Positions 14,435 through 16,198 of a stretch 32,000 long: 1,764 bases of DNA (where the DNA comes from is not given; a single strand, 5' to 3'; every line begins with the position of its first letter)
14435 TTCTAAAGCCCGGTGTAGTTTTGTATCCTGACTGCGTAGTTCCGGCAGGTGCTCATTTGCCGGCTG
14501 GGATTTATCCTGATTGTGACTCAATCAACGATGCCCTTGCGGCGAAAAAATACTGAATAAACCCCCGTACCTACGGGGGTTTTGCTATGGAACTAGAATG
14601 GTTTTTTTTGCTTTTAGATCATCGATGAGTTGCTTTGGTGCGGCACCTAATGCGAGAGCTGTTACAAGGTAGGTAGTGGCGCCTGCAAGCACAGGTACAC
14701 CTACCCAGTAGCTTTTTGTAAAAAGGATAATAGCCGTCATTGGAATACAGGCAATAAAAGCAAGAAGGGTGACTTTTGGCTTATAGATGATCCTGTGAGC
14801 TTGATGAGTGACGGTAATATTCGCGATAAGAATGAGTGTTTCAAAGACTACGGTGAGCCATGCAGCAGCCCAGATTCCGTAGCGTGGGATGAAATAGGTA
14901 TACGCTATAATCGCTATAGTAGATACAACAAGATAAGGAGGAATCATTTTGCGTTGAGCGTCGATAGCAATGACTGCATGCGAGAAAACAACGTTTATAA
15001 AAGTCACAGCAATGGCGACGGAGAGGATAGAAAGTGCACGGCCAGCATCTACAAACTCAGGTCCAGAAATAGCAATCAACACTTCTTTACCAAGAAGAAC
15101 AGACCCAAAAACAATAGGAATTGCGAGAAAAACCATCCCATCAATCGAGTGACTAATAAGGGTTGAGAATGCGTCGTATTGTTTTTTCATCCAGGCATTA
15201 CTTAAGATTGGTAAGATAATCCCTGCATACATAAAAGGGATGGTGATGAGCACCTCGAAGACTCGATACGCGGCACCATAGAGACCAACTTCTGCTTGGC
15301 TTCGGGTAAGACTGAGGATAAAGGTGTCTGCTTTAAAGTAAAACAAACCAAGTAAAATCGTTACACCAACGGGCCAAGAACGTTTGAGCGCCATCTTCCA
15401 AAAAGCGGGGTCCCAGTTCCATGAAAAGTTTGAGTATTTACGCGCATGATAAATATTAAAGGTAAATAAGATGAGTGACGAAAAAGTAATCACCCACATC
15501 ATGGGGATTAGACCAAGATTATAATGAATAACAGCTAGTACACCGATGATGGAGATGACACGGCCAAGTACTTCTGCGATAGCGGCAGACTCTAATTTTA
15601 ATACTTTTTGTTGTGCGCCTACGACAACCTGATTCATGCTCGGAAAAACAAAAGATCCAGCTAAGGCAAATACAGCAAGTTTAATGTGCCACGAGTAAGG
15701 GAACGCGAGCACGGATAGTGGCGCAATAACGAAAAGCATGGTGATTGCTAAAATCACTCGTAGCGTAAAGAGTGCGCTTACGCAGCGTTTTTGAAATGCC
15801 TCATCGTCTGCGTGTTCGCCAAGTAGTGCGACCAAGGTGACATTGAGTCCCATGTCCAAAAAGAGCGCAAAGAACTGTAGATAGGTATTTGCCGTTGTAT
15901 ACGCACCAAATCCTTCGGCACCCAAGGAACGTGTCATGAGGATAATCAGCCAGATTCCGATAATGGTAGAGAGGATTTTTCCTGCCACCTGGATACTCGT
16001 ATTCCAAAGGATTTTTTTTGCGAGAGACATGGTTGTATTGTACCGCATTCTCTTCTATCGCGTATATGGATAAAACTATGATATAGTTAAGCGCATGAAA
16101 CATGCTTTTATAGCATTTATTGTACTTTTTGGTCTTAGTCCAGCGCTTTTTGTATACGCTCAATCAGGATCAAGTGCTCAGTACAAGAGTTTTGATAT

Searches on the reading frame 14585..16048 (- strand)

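Call 5: search_protein_families(library=pfam, proteins=[window:14585-16048:-], max_evalue=1)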
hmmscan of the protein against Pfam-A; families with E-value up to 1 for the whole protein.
window:14585-16048:- (487 aa): 3 families
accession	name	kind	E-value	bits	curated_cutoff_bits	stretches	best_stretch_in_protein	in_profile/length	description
PF01943.22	Polysacc_synt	-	5.3e-24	85.5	28.2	1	11-285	3-273/274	Polysaccharide biosynthesis protein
PF13440.11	Polysacc_synt_3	-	7.3e-15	55.4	23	1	37-332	1-288/293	Polysaccharide biosynthesis protein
PF12367.13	PFO_beta_C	-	0.094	13.2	24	1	196-238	9-50/66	Pyruvate ferredoxin oxidoreductase beta subunit C terminal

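Call 6: search_protein_families(library=ncbifam, proteins=[window:14585-16048:-], max_evalue=1)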
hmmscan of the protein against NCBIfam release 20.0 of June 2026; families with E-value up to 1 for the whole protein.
window:14585-16048:- (487 aa): 2 families
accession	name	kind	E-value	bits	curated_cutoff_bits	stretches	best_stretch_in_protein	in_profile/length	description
NF041871.1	Wzx_EPS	equivalog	1.7e-14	53.4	800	1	18-470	6-463/492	exopolysaccharide biosynthesis flippase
NF041503.1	WZX_like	subfamily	9.2e-05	21.7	300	1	127-397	137-406/429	O-unit flippase-like protein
